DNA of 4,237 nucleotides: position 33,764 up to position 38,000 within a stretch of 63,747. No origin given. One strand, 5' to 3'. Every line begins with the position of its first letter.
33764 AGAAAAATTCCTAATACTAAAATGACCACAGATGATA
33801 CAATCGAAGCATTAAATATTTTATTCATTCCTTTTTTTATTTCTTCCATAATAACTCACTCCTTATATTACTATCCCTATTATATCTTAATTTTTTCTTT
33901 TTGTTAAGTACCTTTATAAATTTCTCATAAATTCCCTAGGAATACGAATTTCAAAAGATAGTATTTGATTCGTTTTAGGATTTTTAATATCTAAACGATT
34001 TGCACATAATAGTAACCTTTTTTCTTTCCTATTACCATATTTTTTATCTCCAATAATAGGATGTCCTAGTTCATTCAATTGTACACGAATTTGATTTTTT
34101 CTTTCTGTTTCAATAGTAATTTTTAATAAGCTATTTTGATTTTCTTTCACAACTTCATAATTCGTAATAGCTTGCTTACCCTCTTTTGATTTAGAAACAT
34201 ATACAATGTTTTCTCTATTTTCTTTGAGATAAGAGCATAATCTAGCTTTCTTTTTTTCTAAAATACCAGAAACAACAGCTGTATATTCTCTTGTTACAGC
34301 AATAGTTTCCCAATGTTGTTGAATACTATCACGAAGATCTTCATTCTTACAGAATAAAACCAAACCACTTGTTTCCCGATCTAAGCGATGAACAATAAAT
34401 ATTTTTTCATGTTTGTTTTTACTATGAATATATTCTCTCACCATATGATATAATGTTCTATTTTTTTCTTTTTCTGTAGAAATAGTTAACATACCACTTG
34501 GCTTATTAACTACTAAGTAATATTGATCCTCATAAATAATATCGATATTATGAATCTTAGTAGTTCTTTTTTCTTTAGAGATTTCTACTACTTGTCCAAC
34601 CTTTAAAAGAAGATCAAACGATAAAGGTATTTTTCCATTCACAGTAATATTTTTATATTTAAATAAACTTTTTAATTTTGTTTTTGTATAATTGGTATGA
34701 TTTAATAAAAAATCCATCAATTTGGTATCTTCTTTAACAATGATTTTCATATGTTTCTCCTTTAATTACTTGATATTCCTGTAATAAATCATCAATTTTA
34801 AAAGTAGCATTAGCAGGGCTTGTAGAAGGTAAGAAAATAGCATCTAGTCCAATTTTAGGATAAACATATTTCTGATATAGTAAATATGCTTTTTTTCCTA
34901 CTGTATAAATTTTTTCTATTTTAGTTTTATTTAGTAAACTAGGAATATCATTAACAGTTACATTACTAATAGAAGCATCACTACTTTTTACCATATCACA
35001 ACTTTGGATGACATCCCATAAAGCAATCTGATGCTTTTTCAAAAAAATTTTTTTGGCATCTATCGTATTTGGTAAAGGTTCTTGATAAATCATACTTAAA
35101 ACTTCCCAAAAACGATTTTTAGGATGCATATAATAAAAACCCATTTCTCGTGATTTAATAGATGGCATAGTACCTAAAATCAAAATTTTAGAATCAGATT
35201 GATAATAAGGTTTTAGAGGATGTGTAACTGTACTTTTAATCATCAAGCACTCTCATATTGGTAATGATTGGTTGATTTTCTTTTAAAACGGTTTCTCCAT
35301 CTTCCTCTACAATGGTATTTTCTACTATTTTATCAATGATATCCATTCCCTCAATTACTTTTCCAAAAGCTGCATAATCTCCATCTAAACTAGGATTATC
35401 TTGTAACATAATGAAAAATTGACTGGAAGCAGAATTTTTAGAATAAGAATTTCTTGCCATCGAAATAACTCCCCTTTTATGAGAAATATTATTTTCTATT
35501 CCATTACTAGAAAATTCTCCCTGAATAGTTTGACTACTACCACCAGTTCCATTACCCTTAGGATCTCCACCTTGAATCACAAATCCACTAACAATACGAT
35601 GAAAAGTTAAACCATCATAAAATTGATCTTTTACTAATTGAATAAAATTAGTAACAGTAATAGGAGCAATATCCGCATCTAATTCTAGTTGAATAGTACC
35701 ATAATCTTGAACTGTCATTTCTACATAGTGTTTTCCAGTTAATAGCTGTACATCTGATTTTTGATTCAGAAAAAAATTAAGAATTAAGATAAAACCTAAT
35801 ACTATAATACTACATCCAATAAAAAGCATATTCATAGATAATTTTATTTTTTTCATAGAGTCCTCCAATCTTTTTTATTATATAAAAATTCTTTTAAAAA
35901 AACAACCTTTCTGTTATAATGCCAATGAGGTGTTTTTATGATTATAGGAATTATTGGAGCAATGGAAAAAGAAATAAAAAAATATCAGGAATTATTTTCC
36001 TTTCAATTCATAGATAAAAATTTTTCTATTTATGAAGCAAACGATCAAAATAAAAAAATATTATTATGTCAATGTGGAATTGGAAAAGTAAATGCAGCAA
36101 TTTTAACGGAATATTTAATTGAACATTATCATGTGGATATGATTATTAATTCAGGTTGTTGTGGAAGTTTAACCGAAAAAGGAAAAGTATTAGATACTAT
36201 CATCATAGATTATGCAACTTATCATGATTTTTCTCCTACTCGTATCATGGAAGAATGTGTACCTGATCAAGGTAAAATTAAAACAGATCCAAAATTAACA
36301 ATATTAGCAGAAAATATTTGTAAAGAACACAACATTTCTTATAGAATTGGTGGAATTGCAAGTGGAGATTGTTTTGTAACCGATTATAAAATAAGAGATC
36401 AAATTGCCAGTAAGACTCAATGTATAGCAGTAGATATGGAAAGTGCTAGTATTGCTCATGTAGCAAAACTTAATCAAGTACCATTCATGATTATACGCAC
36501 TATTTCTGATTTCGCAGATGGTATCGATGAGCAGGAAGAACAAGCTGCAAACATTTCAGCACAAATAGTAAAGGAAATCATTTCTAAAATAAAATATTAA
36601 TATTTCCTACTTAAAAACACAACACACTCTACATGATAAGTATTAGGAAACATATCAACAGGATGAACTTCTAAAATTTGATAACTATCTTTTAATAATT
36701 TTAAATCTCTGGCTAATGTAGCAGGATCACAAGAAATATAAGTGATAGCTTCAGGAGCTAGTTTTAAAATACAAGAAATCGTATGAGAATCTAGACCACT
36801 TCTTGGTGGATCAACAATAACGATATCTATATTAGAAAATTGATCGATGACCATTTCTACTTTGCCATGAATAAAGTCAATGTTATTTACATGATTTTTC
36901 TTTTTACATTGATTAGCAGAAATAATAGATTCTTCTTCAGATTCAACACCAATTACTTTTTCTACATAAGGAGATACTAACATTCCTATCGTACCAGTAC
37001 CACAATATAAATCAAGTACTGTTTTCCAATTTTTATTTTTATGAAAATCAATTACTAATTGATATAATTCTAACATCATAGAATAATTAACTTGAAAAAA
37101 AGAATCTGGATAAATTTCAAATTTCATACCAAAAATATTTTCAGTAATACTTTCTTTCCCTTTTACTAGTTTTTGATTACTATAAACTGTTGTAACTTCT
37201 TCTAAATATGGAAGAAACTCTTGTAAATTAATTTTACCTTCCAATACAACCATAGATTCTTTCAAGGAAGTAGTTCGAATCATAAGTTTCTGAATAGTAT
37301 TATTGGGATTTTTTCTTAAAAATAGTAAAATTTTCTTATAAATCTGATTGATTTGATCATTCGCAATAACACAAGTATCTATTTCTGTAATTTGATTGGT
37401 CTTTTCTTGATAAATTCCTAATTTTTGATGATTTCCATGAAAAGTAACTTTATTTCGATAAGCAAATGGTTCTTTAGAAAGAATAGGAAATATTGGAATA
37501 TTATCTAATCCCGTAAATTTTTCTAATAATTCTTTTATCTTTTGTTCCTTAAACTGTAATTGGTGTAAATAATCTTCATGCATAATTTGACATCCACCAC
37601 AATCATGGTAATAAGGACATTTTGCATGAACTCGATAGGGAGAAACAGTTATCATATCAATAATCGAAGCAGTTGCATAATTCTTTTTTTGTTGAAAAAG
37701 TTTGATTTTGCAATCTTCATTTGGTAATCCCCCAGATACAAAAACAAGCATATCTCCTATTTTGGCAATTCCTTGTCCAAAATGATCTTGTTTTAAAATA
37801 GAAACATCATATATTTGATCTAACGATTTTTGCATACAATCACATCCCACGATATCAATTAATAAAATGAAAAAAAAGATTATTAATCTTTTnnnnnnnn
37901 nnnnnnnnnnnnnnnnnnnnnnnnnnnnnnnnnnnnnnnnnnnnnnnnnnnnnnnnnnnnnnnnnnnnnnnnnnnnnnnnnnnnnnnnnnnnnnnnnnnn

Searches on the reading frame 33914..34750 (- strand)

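Call 43: search_protein_families(library=pfam, proteins=[window:33914-34750:-], max_evalue=0.001)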
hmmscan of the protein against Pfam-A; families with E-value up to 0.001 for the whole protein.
window:33914-34750:- (278 aa): 1 family
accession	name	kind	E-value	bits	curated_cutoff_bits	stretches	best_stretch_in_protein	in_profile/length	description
PF00849.27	PseudoU_synth_2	-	2.3e-28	99.8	26.8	1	77-226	1-151/152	RNA pseudouridylate synthase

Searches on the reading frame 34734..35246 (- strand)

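Call 43: search_protein_families(library=pfam, proteins=[window:34734-35246:-], max_evalue=0.001)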
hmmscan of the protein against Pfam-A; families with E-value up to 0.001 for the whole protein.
window:34734-35246:- (170 aa): 1 family
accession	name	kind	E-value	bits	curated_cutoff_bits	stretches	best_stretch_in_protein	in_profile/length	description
PF03167.25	UDG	-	1.5e-12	48.3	24.3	1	13-147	2-123/141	Uracil DNA glycosylase superfamily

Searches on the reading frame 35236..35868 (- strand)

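Call 43: search_protein_families(library=pfam, proteins=[window:35236-35868:-], max_evalue=0.001)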
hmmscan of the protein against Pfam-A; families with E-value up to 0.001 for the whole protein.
window:35236-35868:- (210 aa): 1 family
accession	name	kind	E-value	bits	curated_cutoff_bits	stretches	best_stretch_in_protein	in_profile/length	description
PF00160.26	Pro_isomerase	-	1.1e-48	165.9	21.7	1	48-203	1-155/159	Cyclophilin type peptidyl-prolyl cis-trans isomerase/CLD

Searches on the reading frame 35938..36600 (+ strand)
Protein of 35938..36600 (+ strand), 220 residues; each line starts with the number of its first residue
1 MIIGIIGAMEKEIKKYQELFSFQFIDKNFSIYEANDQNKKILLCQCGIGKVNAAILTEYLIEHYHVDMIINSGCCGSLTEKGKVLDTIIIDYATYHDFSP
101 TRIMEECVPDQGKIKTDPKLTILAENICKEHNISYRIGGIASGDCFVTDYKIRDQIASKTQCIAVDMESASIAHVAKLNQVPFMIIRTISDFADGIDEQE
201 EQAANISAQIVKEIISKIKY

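Call 43: search_protein_families(library=pfam, proteins=[window:35938-36600:+], max_evalue=0.001)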
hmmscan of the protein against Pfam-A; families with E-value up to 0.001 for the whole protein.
window:35938-36600:+ (220 aa): 1 family
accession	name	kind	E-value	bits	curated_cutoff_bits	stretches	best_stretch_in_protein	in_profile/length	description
PF01048.26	PNP_UDP_1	-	1.3e-42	146.2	25.1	1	3-215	2-232/233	Phosphorylase superfamily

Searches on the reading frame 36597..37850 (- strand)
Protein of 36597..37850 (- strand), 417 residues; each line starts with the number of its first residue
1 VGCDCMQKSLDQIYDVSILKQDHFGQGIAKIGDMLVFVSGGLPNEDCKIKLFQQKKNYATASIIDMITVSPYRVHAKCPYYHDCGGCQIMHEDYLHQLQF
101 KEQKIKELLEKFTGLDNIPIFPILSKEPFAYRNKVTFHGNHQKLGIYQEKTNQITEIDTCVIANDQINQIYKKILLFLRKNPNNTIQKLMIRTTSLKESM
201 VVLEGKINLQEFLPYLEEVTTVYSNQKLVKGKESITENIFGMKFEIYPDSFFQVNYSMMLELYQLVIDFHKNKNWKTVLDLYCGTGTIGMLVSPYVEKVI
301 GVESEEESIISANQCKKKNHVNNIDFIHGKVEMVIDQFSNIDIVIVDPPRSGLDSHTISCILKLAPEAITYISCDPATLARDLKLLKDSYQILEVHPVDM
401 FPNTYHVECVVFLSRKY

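Call 43: search_protein_families(library=pfam, proteins=[window:36597-37850:-], max_evalue=0.001)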
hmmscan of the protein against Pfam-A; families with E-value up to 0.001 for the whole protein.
window:36597-37850:- (417 aa): 8 families
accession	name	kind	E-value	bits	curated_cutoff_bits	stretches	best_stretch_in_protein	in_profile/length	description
PF05958.17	tRNA_U5-meth_tr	-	1.5e-31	110.2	23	1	94-416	2-357/357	tRNA (Uracil-5-)-methyltransferase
PF13847.12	Methyltransf_31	-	1e-08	35.5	27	1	276-347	5-81/145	Methyltransferase domain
PF01938.26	TRAM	-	4.9e-07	29.9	21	1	12-63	6-60/61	TRAM domain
PF05175.20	MTS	-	7.9e-07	29.3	23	1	271-352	28-111/170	Methyltransferase small domain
PF09445.16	Methyltransf_15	-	3.6e-06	27.1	22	1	276-354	2-85/165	RNA cap guanine-N2 methyltransferase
PF13649.12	Methyltransf_25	-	7.6e-06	27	27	1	278-345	1-69/97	Methyltransferase domain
PF01555.25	N6_N4_Mtase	-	2.3e-05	24.9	26.7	1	160-310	92-217/221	DNA methylase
PF03602.21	Cons_hypoth95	-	7.2e-05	23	24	1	275-372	42-150/182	Conserved hypothetical protein 95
